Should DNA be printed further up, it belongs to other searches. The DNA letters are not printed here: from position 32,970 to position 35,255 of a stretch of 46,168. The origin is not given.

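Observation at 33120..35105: Partnerless HerA/FtsK-clade ATPase inserted between ylxM and ffh in the SRP operon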

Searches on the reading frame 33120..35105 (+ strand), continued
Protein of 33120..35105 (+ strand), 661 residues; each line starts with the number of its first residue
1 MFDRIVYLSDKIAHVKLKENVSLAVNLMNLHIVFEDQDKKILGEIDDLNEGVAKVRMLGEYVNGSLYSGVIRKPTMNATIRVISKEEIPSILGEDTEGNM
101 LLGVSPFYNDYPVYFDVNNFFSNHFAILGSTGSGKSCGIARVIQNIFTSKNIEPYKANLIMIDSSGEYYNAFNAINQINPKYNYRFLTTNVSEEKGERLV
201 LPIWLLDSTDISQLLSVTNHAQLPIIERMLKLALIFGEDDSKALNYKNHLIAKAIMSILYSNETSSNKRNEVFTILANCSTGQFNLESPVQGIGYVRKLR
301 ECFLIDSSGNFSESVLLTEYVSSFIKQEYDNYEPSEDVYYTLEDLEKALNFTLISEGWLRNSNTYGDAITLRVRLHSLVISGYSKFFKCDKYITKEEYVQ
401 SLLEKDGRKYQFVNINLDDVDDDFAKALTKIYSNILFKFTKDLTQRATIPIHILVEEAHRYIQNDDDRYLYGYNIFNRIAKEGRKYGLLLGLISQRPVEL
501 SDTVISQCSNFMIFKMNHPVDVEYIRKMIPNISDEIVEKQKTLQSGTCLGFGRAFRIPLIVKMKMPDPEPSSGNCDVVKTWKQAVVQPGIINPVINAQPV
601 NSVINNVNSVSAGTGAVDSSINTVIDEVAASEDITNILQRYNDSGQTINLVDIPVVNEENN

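Call 8: find_related_loci(query=window:33120-35105:+, collection=genome_contigs, flank=6000)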
Query window:33120-35105:+ (661 aa) in genome_contigs; peptide patterns used: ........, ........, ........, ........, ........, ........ (x = any residue, [..] = any of these).
82 stretches matched a pattern; 43 encode a relative of the query (tblastn E <= 1e-3); 43 distinct loci.
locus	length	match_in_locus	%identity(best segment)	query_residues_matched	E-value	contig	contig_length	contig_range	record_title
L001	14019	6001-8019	81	1-658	0e+0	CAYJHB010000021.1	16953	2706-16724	MAG TPA_asm: uncultured Muribaculaceae bacterium isolate ERP123703_co2_122 genome assembly, contig: NODE_2213_length_169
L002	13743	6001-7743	70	1-582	0e+0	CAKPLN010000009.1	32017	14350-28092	MAG: uncultured Bacilli bacterium isolate REFINED_METABAT215_TOP10_CONTIGS_1500_ASSEMBLY_K77_MERGED__Hadza_MoBio_hadza-A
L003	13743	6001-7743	69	1-581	0e+0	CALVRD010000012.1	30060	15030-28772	MAG: uncultured Bacilli bacterium isolate BRZ_P__bin85 genome assembly, contig: BRZ_P__NODE_1723_length_30060_cov_5.8468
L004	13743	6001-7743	64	1-581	0e+0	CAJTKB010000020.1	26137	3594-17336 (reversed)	MAG TPA_asm: uncultured Bacilli bacterium isolate MGBC103219 genome assembly, contig: MGBC103219.20, whole genome shotgu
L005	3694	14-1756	64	1-581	0e+0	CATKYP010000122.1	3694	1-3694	MAG TPA_asm: uncultured Bacilli bacterium isolate MGG03511_1680015467 genome assembly, contig: ERR2752428_7382, whole ge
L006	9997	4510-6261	63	1-581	0e+0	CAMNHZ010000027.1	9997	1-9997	MAG: uncultured Firmicutes bacterium isolate SRR873597_bin.143_metaWRAP_v1.3_MAG genome assembly, contig: NODE.18697_len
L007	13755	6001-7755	62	1-584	0e+0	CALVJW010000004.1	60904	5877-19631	MAG: uncultured Bacilli bacterium isolate BRZ_QR__bin31 genome assembly, contig: BRZ_QR__NODE_326_length_60904_cov_6.304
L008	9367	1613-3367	61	1-584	0e+0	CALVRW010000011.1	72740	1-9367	MAG: uncultured Bacilli bacterium isolate E17__bin332 genome assembly, contig: E17__k127_9689077, whole genome shotgun s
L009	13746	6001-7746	61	1-581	0e+0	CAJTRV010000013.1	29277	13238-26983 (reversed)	MAG TPA_asm: uncultured Bacilli bacterium isolate MGBC107952 genome assembly, contig: MGBC107952.13, whole genome shotgu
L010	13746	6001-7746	61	1-581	0e+0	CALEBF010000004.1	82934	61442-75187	MAG TPA_asm: uncultured Tenericutes bacterium isolate ERR912064_bin.89_CONCOCT_v1.1_MAG genome assembly, contig: ERZ8271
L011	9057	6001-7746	61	1-581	0e+0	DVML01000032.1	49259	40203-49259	MAG TPA_asm: Candidatus Fimihabitans intestinipullorum isolate CHK197-8231 CHK197__C254408_L49259_ERR3414592, whole geno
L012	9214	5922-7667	60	1-582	0e+0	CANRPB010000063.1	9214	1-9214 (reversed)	MAG: uncultured Bacilli bacterium isolate Lapin-018__bin91 genome assembly, contig: Lapin-018__NODE_7620_length_9214_cov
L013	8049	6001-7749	61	1-581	0e+0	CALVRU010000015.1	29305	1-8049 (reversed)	MAG: uncultured Bacilli bacterium isolate BRZ_CH__bin90 genome assembly, contig: BRZ_CH__NODE_2244_length_29305_cov_18.5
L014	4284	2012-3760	61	1-581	0e+0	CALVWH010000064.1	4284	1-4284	MAG: uncultured Bacilli bacterium isolate E10__bin182 genome assembly, contig: E10__k127_860713, whole genome shotgun se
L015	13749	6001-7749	57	1-582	0e+0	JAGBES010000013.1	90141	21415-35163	MAG: Bacilli bacterium isolate RGIG9051 Water_deer_Rectum-4__c887, whole genome shotgun sequence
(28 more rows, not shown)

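Call 29: search_protein_representatives(protein=window:33120-35105:+)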
Query: 661 residues. Proteins with E-value up to 0.001 (for the whole library): 4403; up to 1e-10: 1813; up to 1e-30: 204. The best 150 are listed.
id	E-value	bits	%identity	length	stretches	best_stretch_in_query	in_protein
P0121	1.2e-266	902.8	65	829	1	1-616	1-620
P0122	1.3e-262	889.4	65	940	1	1-598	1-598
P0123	2.4e-158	545.1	45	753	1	4-582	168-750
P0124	7.2e-158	543.5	44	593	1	22-582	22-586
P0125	7.7e-156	536.8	42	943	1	1-583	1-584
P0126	2.7e-144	498.6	60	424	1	256-656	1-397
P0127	7.2e-144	497.2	42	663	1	2-583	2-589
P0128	2.0e-142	492.4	40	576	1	4-582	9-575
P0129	4.9e-140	484.6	42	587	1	15-581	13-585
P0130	1.1e-136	473.5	40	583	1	1-575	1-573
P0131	9.6e-116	404.3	73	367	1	349-599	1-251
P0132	8.3e-115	401.2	48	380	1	209-581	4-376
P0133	1.5e-106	373.9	36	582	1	1-581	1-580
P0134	1.3e-95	337.8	35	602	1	28-581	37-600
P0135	9.1e-92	325.1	39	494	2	20-381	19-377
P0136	5.1e-91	322.6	34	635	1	51-582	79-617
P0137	1.6e-87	311.1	35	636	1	49-582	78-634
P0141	1.7e-76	274.6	30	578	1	23-581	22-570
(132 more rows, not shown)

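Call 30: find_encoding_contigs(protein=P0124, flank=6000, max_places=3)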
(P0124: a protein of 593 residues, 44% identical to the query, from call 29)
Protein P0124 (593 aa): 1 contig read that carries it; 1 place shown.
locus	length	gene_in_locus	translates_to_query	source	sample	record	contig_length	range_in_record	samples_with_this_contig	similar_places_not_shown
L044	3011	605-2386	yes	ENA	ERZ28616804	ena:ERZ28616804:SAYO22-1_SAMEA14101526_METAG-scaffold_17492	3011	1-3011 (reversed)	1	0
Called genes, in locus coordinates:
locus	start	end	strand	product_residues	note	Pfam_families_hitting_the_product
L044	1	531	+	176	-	?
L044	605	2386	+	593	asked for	PF01580:FtsK_SpoIIIE (faint), PF01935:DUF87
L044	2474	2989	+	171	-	-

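Call 31: find_encoding_contigs(protein=P0128, flank=6000, max_places=3)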
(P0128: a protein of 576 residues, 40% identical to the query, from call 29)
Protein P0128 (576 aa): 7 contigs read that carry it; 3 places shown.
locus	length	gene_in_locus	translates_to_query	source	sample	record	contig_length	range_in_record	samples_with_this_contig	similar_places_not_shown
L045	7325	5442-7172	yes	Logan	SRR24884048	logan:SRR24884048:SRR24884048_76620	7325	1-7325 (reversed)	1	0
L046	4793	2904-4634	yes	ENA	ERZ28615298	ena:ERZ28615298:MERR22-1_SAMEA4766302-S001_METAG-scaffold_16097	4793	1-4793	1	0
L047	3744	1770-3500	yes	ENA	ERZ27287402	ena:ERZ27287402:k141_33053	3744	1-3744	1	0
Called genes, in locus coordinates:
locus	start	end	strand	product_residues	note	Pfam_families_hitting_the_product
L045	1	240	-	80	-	?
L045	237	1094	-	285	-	PF10672:Methyltrans_SAM, PF03602:Cons_hypoth95 (weak), PF05175:MTS (weak), PF09445:Methyltransf_15 (faint)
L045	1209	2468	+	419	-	PF01595:CNNM, PF00571:CBS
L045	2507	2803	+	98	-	PF00581:Rhodanese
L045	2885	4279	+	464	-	-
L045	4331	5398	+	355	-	PF02646:RmuC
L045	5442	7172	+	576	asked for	PF01580:FtsK_SpoIIIE (faint), PF01935:DUF87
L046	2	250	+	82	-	?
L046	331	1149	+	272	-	-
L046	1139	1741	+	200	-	-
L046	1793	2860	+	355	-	PF02646:RmuC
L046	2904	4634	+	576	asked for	PF01580:FtsK_SpoIIIE (faint), PF01935:DUF87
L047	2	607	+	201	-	?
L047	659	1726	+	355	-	PF02646:RmuC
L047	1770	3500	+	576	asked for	PF01580:FtsK_SpoIIIE (faint), PF01935:DUF87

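Call 32: find_encoding_contigs(protein=P0130, flank=6000, max_places=3)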
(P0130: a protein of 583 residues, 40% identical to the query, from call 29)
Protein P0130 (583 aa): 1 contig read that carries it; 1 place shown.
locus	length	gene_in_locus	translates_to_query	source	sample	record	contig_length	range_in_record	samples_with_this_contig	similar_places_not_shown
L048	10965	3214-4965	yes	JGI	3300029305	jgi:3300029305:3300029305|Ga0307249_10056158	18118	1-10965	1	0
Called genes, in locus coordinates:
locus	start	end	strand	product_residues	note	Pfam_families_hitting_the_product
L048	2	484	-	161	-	?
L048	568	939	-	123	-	-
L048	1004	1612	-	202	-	PF14804:Jag_N, PF13083:KH_KhpA-B, PF01424:R3H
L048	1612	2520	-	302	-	PF02096:60KD_IMP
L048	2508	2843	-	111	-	PF00825:Ribonuclease_P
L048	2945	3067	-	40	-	PF00468:Ribosomal_L34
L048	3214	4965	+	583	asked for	PF01935:DUF87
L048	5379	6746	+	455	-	PF11638:DnaA_N (weak), PF13401:AAA_22 (faint), PF01695:IstB_IS21, PF00308:Bac_DnaA, PF00004:AAA (weak), PF13173:AAA_14 (weak), PF13479:AAA_24 (weak), PF08299:Bac_DnaA_C, +1 more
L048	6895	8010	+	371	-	PF00712:DNA_pol3_beta, PF02767:DNA_pol3_beta_2, PF02768:DNA_pol3_beta_3, PF00712:DNA_pol3_beta (weak)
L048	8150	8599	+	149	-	PF06338:ComK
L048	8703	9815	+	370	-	PF02463:SMC_N, PF13175:AAA_15 (faint), PF13476:AAA_23, PF13304:AAA_21 (faint)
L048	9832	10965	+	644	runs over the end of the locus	PF02518:HATPase_c, PF00204:DNA_gyraseB, PF01751:Toprim, PF00986:DNA_gyraseB_C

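Call 33: find_encoding_contigs(protein=P0133, flank=6000, max_places=3)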
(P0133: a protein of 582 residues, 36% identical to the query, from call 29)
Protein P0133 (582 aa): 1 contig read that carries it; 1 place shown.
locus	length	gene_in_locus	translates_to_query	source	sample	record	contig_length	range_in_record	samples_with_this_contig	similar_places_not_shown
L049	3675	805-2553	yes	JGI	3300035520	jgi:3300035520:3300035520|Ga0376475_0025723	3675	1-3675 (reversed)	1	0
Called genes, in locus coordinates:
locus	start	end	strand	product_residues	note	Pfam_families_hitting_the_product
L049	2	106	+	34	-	?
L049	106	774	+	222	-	PF10609:ParA (weak), PF13614:AAA_31, PF01656:CbiA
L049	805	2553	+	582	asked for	PF01935:DUF87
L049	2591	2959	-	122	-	PF11969:DcpS_C, PF01230:HIT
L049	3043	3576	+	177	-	PF10628:CotE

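Call 34: find_encoding_contigs(protein=P0141, flank=6000, max_places=3)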
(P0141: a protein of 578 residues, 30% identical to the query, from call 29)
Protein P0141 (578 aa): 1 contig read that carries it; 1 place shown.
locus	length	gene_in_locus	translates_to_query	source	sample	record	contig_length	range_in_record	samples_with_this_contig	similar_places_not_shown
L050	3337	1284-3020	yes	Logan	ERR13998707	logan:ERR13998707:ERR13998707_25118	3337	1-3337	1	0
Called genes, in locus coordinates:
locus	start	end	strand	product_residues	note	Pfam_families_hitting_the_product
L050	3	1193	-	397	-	?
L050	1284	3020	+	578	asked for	PF01935:DUF87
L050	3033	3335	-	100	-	?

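Call 38: find_encoding_contigs(protein=P0129, flank=6000, max_places=3)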
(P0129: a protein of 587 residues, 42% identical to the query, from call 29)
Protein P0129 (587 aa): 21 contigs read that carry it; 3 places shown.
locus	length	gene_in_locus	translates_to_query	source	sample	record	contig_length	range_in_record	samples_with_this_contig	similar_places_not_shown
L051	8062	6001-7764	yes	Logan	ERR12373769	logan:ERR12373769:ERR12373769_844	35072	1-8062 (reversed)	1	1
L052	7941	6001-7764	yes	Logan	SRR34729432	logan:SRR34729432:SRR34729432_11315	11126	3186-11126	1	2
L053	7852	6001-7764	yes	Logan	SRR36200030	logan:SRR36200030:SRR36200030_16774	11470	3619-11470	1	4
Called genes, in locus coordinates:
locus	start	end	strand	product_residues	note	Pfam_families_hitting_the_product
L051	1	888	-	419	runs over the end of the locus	PF03952:Enolase_N, PF00113:Enolase_C, PF13378:MR_MLE_C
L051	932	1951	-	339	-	PF13145:Rotamase_2 (weak)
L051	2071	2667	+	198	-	PF01553:Acyltransferase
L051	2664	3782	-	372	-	-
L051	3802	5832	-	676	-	PF00884:Sulfatase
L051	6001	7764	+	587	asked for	PF01935:DUF87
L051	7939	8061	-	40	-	?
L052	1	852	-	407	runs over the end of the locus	PF03952:Enolase_N, PF00113:Enolase_C, PF13378:MR_MLE_C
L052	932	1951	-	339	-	PF13145:Rotamase_2 (weak)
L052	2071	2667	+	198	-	PF01553:Acyltransferase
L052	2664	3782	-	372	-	-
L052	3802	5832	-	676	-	PF00884:Sulfatase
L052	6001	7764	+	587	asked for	PF01935:DUF87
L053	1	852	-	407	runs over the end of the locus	PF03952:Enolase_N, PF00113:Enolase_C, PF13378:MR_MLE_C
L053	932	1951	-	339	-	PF13145:Rotamase_2 (weak)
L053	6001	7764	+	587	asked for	PF01935:DUF87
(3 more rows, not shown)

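Call 39: find_encoding_contigs(protein=P0127, flank=6000, max_places=3)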
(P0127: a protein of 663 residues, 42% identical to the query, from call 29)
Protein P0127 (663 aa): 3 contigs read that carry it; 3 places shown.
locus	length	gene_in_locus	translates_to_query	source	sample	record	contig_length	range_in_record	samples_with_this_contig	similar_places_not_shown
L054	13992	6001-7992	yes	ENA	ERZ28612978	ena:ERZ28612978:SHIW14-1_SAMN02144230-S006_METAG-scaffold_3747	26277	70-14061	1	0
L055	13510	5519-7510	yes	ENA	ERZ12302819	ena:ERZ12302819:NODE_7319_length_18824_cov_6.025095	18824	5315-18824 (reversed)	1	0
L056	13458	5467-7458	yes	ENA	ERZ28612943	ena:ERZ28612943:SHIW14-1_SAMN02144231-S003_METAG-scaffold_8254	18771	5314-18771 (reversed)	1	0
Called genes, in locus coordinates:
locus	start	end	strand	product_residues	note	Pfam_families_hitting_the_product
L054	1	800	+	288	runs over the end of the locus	?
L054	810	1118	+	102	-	PF13780:DUF4176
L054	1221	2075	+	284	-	PF00849:PseudoU_synth_2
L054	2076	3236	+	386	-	PF00933:Glyco_hydro_3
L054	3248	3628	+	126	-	PF13622:4HBT_3 (weak), PF03061:4HBT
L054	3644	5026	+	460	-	PF01336:tRNA_anti-codon, PF00152:tRNA-synt_2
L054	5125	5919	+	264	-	PF00481:PP2C, PF13672:PP2C_2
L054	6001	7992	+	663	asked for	PF01935:DUF87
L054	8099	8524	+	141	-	PF04472:SepF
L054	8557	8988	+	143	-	PF05103:DivIVA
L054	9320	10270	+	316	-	PF01699:Na_Ca_ex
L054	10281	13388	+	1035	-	PF00133:tRNA-synt_1, PF09334:tRNA-synt_1g (weak), PF01921:tRNA-synt_1f (weak), PF08264:Anticodon_1, PF19302:DUF5915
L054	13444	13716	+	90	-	-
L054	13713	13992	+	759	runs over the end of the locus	-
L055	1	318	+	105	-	?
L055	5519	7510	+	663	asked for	PF01935:DUF87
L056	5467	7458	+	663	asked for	PF01935:DUF87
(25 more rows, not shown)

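Call 40: find_encoding_contigs(protein=P0136, flank=6000, max_places=3)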
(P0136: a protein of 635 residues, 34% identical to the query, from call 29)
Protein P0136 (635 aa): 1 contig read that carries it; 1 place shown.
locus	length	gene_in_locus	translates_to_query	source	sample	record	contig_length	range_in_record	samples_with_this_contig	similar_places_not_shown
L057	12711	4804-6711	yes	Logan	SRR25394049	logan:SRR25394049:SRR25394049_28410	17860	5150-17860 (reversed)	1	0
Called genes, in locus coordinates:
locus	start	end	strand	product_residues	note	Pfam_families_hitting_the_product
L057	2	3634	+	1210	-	?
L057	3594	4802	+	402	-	PF13289:SIR2_2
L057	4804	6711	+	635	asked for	PF01935:DUF87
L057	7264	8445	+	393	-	PF14281:PDDEXK_4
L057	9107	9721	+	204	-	PF02810:SEC-C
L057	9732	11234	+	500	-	PF00069:Pkinase, PF07714:PK_Tyr_Ser-Thr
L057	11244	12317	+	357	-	PF09565:RE_NgoFVII (weak), PF13091:PLDc_2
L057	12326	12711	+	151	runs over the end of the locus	-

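Call 41: find_encoding_contigs(protein=P0134, flank=6000, max_places=3)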
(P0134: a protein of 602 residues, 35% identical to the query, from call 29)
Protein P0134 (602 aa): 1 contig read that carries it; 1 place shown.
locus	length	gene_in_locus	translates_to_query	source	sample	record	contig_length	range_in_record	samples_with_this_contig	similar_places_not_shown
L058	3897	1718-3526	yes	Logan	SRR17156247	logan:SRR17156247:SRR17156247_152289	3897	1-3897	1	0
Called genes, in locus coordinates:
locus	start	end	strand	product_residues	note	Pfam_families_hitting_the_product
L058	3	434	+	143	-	?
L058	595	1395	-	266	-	-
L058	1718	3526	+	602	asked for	PF01935:DUF87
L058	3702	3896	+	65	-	?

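Call 42: find_encoding_contigs(protein=P0125, flank=6000, max_places=3)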
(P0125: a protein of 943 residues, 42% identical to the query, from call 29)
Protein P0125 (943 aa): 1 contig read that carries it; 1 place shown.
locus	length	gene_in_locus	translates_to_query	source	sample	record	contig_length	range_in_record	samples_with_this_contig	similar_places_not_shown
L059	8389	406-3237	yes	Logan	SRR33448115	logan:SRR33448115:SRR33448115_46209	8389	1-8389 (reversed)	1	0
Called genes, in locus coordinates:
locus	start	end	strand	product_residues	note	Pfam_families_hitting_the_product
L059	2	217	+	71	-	?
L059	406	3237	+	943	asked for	PF01935:DUF87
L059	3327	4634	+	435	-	PF02881:SRP54_N, PF13401:AAA_22 (faint), PF06414:Zeta_toxin (faint), PF00448:SRP54, PF13207:AAA_17 (faint), PF02978:SRP_SPB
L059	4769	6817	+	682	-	-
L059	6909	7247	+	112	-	-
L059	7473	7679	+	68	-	PF01192:RNA_pol_Rpb6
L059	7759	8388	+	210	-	?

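Call 43: find_encoding_contigs(protein=P0123, flank=6000, max_places=3)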
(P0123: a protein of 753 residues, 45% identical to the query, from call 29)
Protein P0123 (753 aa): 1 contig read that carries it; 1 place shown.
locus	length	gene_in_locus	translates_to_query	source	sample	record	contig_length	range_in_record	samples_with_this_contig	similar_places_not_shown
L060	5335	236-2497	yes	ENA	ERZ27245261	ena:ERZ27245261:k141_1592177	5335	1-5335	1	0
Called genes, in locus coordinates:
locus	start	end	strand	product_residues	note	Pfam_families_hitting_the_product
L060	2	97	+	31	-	?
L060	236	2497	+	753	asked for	PF01935:DUF87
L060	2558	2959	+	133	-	PF04472:SepF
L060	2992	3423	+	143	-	PF05103:DivIVA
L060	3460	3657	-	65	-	-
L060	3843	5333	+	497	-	?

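Call 51: predict_structure(alignment_id=A1)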
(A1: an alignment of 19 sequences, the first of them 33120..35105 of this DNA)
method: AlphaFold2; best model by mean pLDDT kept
length: 661 residues; sequences in the alignment: 19
mean_pLDDT: 80.5   pTM: 0.77
mean pLDDT of the five models: 80.5, 80.2, 79.5, 79.4, 78.8
residues with pLDDT >= 90: 249; 70-90: 310; 50-70: 26; < 50: 76
segments of 3 or more residues with pLDDT < 50: 587-661
pLDDT, mean of each block of 10 residues (from residue 1): 87 83 64 88 86 88 84 89 89 91 89 92 92 87 88 87 87 77 86 74 93 90 92 89 91 91 88 87 90 86 87 87 88 82 93 85 86 93 87 92 90 91 91 96 91 94 80 89 95 92 90 89 78 71 87 88 89 67 54 35 29 28 27 34 30 30 30
secondary structure, 60 per line:
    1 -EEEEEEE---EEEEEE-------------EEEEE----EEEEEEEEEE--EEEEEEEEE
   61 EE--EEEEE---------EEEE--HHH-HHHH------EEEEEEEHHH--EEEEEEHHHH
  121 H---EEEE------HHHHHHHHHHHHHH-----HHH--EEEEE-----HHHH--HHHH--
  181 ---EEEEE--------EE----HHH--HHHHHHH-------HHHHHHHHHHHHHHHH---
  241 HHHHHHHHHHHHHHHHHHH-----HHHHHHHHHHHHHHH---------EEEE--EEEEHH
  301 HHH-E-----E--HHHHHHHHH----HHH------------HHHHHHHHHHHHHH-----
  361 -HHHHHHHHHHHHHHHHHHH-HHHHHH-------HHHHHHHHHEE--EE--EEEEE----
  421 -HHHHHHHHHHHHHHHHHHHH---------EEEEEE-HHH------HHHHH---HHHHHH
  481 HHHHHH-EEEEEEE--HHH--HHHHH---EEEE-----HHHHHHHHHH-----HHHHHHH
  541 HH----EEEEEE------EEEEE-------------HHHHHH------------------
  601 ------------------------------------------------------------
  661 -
elements in order: E2-8 E12-17 E31-35 E40-49 E52-62 E65-69 E79-82 H89-92 E99-105 E111-116 H117-121 E125-128 H135-148 E159-163 H169-172 H175-178 E184-188 H208-214 H222-237 H241-259 H265-279 E289-292 E295-298 H299-303 H314-322 H342-355 H362-380 H382-387 H395-403 E412-416 H422-441 E451-456 H467-471 H475-486 E488-494 H502-506 E510-513 H519-528 H534-542 E547-552 E559-563 H577-582
